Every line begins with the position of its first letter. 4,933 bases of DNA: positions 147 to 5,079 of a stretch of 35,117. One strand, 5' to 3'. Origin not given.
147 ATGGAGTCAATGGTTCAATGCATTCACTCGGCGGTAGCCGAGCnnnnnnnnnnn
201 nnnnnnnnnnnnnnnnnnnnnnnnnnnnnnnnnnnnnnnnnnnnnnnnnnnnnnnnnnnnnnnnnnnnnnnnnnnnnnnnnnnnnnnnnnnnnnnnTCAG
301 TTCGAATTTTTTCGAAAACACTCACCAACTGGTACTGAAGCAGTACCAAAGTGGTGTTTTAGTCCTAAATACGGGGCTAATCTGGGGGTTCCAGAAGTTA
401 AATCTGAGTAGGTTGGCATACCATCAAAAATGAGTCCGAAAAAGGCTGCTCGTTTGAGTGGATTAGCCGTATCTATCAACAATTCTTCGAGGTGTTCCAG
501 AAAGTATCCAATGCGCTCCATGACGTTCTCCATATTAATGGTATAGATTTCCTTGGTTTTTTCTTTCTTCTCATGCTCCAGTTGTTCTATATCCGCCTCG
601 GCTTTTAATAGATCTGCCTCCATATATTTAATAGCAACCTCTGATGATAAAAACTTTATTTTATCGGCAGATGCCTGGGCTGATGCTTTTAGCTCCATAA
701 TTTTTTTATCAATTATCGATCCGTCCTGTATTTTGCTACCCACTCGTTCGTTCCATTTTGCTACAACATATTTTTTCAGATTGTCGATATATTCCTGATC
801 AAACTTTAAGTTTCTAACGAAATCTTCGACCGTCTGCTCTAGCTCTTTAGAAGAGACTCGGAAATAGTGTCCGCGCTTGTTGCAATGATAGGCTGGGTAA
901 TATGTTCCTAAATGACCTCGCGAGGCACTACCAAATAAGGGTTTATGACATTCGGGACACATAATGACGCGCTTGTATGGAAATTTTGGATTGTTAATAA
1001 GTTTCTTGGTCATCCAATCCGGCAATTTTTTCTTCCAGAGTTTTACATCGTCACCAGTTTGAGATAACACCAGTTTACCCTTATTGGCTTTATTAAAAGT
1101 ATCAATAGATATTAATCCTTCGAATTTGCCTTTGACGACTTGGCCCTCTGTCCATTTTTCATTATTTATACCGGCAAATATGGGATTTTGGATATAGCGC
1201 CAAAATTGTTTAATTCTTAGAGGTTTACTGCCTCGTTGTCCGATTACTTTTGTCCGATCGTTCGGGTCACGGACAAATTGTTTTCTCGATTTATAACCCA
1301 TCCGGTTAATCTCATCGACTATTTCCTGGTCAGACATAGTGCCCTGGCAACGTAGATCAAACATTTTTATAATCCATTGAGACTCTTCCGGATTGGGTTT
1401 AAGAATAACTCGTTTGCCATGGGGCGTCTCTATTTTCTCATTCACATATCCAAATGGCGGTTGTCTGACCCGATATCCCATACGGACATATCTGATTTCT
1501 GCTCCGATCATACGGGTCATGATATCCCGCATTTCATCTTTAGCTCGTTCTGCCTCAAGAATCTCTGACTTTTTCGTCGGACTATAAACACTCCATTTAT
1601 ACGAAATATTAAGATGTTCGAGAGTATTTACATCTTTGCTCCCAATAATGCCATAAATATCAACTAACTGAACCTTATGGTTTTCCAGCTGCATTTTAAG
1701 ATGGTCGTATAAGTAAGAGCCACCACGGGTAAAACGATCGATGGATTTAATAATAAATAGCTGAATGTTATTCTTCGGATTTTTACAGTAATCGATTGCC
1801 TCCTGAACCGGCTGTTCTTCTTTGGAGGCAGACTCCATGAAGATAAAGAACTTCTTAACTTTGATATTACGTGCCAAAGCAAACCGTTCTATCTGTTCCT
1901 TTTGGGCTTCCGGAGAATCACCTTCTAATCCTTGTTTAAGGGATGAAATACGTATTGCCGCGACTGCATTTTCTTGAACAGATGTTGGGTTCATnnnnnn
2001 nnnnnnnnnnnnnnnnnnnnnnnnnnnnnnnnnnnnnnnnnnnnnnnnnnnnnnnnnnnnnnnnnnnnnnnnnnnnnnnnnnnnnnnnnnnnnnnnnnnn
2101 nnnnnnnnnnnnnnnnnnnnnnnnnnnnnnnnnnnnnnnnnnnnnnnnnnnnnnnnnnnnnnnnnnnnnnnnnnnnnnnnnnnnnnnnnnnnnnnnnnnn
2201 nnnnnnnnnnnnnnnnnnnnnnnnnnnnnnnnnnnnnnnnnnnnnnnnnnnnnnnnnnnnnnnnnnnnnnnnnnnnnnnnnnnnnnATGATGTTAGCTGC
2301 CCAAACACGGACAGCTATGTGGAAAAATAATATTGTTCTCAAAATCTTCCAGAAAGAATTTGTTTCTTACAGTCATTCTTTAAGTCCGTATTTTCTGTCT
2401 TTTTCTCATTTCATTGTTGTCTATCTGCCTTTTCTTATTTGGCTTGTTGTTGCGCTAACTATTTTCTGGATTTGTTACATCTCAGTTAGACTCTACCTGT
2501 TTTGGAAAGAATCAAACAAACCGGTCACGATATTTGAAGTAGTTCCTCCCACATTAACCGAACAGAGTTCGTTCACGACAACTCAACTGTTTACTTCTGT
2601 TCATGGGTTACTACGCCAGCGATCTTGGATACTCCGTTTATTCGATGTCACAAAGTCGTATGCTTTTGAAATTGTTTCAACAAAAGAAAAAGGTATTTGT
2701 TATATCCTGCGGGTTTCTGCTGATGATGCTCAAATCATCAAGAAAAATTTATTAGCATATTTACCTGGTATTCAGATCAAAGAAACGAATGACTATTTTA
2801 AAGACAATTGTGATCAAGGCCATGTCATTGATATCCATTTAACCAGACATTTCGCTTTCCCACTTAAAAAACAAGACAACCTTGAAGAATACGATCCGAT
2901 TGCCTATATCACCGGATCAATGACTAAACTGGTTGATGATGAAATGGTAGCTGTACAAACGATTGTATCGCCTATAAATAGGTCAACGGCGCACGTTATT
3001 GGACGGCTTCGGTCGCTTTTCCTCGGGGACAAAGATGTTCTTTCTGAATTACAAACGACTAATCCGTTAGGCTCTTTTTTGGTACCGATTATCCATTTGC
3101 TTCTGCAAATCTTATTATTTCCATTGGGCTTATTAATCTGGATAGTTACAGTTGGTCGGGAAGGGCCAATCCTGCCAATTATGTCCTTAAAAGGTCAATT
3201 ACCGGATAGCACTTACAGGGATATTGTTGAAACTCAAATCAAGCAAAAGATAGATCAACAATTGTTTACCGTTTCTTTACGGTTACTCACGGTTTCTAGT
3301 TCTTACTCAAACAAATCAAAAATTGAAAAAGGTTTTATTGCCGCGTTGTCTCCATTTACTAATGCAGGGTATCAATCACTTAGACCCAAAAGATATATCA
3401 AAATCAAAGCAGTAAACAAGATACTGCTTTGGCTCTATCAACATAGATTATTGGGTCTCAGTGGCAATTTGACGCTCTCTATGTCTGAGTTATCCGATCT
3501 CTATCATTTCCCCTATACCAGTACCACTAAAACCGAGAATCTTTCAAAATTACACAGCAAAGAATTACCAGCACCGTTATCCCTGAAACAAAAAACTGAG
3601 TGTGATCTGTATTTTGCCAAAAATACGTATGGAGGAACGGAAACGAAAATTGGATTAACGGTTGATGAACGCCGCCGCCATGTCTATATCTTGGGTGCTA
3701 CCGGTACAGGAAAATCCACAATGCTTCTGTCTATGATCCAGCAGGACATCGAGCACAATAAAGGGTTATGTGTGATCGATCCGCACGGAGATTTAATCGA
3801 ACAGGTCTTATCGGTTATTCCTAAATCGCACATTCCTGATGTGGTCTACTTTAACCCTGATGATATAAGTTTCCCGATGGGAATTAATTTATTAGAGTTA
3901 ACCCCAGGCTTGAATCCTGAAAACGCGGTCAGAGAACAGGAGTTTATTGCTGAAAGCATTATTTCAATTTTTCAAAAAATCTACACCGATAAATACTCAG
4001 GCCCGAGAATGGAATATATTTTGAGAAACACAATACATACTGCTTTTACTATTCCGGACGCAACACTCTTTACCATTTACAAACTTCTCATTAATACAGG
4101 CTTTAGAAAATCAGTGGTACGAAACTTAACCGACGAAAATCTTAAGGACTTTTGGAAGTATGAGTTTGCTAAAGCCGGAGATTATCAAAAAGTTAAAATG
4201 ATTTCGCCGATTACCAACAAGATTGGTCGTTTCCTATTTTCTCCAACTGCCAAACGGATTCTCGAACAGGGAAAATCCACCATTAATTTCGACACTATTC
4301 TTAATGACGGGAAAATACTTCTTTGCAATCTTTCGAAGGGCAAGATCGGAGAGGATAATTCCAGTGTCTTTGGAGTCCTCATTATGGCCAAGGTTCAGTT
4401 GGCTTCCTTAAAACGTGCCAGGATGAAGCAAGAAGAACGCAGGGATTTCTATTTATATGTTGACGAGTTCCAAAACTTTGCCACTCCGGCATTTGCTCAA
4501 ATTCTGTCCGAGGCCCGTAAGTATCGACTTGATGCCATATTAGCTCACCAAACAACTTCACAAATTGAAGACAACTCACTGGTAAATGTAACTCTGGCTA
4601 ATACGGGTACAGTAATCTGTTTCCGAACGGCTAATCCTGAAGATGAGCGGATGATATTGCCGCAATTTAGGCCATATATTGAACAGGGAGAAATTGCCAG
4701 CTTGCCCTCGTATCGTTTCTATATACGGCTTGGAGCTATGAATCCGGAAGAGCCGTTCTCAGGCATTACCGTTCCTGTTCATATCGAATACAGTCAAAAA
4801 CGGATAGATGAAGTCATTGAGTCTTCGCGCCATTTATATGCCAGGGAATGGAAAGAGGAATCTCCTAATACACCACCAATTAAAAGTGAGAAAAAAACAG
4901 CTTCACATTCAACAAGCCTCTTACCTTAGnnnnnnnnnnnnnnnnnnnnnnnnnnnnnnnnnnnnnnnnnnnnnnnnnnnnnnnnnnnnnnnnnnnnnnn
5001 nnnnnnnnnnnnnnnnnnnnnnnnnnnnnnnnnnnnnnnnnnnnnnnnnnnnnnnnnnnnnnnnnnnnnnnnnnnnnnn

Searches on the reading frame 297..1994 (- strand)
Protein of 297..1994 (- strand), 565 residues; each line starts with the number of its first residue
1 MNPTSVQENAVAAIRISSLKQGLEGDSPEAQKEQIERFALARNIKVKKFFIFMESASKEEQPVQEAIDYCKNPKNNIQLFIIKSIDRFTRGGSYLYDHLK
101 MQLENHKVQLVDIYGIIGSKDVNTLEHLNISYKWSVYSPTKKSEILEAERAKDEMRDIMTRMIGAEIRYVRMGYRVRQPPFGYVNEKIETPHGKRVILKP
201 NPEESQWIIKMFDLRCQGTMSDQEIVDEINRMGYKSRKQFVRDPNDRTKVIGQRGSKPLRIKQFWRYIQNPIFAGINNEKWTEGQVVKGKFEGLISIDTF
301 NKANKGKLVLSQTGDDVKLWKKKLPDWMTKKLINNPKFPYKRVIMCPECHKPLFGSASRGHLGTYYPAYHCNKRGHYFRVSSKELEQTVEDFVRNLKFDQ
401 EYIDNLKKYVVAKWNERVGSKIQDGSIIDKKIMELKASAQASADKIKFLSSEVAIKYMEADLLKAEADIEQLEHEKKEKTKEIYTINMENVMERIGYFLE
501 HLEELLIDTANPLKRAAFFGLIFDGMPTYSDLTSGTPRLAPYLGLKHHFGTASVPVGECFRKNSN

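Call 8: search_protein_families(library=pfam, proteins=[window:297-1994:-], max_evalue=0.01)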
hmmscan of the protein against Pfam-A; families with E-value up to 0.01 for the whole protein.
window:297-1994:- (565 aa): 2 families
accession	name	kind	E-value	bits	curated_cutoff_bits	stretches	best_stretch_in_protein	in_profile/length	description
PF00239.26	Resolvase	-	2.7e-08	34.5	23.3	1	11-114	2-100/145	Resolvase, N terminal domain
PF07508.19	Recombinase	-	2.9e-05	24.7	21.1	1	202-305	1-97/102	Recombinase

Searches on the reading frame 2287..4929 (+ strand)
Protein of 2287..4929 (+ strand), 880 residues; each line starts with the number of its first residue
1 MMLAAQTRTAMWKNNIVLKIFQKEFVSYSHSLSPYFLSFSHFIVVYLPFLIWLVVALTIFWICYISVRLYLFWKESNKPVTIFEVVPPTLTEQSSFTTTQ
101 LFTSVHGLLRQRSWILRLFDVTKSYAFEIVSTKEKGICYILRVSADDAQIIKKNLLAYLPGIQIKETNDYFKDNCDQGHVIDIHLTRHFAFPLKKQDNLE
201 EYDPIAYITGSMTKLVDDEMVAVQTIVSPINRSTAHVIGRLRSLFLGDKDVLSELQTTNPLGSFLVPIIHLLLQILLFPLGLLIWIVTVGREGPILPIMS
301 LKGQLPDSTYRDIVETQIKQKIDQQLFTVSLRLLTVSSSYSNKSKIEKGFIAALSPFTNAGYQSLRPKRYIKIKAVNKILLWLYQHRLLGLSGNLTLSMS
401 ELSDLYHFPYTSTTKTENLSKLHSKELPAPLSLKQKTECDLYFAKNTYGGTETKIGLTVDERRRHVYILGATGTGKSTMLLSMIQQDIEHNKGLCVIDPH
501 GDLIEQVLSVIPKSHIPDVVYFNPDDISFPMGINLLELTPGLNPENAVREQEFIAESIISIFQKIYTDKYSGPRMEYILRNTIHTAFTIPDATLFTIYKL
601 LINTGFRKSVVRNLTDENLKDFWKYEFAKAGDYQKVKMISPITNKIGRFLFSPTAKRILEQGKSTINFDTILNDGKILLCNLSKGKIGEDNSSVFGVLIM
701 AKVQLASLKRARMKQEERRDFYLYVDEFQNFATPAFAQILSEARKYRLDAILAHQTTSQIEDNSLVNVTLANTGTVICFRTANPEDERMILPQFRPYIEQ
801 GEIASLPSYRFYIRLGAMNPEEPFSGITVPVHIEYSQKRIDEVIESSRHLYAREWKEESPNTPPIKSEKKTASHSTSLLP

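Call 8: search_protein_families(library=pfam, proteins=[window:2287-4929:+], max_evalue=0.01)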
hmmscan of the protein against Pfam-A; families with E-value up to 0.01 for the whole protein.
window:2287-4929:+ (880 aa): 9 families
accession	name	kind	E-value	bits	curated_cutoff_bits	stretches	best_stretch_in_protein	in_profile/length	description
PF01935.23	DUF87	-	2.2e-11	44.7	23.2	1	449-690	8-209/220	Helicase HerA, central domain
PF10412.15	TrwB_AAD_bind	-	3.1e-10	40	20.5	1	454-507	6-59/387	Type IV secretion-system coupling protein DNA-binding domain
PF02534.20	T4SS-DNA_transf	-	2.6e-05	23.7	20.1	0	458-527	39-105/468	Type IV secretory system Conjugative DNA transfer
PF12696.13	TraG-D_C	-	4e-05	24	22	1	722-786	3-71/126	TraM recognition site of TraD and TraG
PF04851.21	ResIII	-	0.00038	20.8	22.5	1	458-508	18-70/164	Type III restriction enzyme, res subunit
PF25199.1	nSTAND_NTPase5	-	0.0024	18.2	34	0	459-502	37-81/145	Novel STAND NTPase 5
PF01580.24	FtsK_SpoIIIE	-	0.0033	17.3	24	1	464-485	40-61/221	FtsK/SpoIIIE family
PF13173.12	AAA_14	-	0.0053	17.2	27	0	463-490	2-29/129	AAA domain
PF13401.12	AAA_22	-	0.0069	17.1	27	0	461-492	3-34/130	AAA domain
